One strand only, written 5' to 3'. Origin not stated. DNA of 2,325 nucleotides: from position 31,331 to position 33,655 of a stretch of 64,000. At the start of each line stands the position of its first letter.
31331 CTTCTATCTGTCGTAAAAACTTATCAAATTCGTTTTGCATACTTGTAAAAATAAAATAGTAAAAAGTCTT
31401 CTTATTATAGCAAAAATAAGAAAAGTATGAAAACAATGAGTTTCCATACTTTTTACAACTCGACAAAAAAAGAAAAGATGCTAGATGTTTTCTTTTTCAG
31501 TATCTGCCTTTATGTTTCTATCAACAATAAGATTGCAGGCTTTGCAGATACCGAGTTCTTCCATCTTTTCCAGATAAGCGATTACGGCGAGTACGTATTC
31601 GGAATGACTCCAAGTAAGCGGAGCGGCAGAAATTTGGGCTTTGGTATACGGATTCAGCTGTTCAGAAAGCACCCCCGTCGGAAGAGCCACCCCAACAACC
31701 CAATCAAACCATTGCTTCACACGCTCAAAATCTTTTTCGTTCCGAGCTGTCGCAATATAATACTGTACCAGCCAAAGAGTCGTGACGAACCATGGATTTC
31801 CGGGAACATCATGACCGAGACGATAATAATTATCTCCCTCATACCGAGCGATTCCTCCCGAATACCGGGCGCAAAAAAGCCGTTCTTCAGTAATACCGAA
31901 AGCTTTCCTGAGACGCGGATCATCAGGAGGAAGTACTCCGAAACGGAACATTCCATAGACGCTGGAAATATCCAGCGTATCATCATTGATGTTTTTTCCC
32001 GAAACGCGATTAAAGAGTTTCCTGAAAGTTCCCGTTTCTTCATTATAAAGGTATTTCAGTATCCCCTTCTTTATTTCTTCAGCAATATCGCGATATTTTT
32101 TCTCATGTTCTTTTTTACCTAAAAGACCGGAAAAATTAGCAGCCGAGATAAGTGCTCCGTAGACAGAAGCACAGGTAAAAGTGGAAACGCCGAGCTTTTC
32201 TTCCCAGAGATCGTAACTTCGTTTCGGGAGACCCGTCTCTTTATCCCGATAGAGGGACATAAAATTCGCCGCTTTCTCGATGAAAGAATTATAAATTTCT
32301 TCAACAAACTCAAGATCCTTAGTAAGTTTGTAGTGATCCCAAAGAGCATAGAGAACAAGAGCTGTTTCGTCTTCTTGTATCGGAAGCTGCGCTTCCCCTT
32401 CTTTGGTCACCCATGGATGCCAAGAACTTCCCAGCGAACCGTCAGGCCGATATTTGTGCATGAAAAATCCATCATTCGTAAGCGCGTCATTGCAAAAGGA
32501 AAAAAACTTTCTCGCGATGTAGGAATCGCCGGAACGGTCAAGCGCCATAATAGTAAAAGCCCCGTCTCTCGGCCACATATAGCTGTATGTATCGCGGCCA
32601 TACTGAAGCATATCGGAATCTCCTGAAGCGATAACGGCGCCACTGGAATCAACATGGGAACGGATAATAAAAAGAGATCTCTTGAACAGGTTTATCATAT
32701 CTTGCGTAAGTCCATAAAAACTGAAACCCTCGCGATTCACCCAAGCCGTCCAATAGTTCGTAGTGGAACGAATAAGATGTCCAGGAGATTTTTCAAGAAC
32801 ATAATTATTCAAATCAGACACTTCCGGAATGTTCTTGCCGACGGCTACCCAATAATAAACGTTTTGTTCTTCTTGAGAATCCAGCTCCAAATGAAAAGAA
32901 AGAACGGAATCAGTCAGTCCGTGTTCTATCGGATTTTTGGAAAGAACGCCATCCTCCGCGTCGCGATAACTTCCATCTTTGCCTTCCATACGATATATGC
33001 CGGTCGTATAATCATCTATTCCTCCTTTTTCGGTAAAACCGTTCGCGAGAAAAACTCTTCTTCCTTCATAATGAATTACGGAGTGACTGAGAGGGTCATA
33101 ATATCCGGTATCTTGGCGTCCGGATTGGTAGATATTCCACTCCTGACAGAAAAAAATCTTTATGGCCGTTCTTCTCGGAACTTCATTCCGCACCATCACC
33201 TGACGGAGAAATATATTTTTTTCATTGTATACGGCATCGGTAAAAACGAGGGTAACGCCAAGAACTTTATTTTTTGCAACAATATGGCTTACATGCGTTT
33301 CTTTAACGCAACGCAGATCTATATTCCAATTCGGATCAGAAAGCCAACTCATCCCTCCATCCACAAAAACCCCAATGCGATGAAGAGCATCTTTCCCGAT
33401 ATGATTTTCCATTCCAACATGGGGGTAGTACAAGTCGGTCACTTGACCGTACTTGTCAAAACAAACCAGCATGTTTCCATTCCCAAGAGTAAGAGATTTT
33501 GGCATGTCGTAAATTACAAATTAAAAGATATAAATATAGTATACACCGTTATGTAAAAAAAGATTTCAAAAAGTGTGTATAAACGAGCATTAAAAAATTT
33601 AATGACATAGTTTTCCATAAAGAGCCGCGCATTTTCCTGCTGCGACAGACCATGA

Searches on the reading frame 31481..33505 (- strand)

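Call 12: search_protein_families(library=ncbifam, proteins=[window:31481-33505:-], max_evalue=0.001)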
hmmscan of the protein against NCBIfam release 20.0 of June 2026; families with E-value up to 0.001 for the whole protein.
window:31481-33505:- (674 aa): 4 families
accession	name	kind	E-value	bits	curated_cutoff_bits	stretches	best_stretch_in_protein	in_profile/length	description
TIGR01577.1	oligosac_amyl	hypoth_equivalog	8.3e-98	328.6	820.7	1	12-644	1-613/616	oligosaccharide amylase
TIGR01535.1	glucan_glucosid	equivalog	8.7e-19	67.4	741.9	1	127-639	111-641/662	glucan 1,4-alpha-glucosidase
NF041084.1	trehalase_H1_Arch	equivalog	9e-17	60.9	820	1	236-642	180-568/570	alpha,alpha-trehalase TreH1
NF041085.1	trehalase_H2_Arch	equivalog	5.7e-16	58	1000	1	270-644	210-576/579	alpha,alpha-trehalase TreH2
